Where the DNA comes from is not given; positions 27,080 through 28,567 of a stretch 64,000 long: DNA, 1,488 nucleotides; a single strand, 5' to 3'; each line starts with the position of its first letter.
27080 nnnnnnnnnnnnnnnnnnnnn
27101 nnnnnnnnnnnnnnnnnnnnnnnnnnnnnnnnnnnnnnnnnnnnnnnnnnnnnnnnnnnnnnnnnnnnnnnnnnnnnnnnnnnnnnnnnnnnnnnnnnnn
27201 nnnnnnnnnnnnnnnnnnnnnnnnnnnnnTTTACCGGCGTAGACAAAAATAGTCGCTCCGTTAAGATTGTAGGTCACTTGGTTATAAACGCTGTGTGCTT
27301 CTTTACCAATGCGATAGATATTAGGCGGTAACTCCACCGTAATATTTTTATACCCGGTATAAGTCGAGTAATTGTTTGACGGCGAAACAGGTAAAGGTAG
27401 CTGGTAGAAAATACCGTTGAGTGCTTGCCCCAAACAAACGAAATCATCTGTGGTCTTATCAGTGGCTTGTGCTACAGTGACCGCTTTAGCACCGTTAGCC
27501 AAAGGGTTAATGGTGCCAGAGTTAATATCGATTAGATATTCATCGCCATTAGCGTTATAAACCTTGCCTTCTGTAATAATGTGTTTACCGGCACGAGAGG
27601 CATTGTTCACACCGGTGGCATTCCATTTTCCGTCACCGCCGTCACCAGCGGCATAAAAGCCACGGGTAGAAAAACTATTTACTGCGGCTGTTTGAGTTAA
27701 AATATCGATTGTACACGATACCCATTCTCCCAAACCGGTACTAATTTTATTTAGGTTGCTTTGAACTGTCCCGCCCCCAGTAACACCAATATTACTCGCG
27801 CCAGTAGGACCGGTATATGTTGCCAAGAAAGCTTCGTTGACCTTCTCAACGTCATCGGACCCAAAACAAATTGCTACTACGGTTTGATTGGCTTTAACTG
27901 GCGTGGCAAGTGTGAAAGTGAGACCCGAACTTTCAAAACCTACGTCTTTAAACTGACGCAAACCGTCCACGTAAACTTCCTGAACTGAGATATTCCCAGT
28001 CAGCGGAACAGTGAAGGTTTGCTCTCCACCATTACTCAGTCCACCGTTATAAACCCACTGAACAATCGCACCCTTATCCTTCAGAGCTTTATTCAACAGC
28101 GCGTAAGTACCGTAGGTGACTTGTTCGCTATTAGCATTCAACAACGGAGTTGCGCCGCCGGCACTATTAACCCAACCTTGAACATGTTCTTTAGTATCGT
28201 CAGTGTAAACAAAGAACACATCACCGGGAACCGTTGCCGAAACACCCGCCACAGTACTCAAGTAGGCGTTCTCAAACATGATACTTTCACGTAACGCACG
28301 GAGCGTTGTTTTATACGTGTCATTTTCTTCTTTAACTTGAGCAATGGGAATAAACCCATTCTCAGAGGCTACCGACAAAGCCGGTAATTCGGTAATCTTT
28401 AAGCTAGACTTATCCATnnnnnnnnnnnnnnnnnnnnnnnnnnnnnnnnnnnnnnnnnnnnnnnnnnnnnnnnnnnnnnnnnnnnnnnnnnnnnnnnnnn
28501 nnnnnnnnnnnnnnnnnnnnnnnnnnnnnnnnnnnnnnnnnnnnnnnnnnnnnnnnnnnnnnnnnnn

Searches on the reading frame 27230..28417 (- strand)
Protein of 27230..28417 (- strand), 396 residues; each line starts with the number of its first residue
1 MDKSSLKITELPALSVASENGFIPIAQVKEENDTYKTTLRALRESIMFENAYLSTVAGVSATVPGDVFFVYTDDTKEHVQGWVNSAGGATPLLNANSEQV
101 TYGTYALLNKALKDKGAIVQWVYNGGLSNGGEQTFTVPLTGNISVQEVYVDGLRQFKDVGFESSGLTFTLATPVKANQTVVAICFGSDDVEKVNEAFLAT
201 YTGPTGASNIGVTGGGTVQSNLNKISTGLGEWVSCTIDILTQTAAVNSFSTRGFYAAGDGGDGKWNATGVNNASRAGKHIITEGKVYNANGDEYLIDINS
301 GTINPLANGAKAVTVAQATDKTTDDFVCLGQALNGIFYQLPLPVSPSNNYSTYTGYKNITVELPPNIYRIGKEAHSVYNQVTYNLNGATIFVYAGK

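Call 70: search_solved_structures(query=window:27230-28417:-, max_evalue=1, show_alignments=2)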
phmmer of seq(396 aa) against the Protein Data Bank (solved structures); distinct sequences matched with E-value up to 1: 4.
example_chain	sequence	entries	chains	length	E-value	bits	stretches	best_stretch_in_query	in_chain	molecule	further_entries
9d83_D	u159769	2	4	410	4.3e-12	49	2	111-188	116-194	Gp49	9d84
7rfo_A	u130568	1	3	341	6.6e-07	31.9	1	50-187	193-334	Tailspike protein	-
7rej_A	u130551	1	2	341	7e-07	31.8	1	50-187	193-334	Tailspike protein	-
2cf2_C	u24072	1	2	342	0.99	11.6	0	252-286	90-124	FATTY ACID SYNTHASE, DH DOMAIN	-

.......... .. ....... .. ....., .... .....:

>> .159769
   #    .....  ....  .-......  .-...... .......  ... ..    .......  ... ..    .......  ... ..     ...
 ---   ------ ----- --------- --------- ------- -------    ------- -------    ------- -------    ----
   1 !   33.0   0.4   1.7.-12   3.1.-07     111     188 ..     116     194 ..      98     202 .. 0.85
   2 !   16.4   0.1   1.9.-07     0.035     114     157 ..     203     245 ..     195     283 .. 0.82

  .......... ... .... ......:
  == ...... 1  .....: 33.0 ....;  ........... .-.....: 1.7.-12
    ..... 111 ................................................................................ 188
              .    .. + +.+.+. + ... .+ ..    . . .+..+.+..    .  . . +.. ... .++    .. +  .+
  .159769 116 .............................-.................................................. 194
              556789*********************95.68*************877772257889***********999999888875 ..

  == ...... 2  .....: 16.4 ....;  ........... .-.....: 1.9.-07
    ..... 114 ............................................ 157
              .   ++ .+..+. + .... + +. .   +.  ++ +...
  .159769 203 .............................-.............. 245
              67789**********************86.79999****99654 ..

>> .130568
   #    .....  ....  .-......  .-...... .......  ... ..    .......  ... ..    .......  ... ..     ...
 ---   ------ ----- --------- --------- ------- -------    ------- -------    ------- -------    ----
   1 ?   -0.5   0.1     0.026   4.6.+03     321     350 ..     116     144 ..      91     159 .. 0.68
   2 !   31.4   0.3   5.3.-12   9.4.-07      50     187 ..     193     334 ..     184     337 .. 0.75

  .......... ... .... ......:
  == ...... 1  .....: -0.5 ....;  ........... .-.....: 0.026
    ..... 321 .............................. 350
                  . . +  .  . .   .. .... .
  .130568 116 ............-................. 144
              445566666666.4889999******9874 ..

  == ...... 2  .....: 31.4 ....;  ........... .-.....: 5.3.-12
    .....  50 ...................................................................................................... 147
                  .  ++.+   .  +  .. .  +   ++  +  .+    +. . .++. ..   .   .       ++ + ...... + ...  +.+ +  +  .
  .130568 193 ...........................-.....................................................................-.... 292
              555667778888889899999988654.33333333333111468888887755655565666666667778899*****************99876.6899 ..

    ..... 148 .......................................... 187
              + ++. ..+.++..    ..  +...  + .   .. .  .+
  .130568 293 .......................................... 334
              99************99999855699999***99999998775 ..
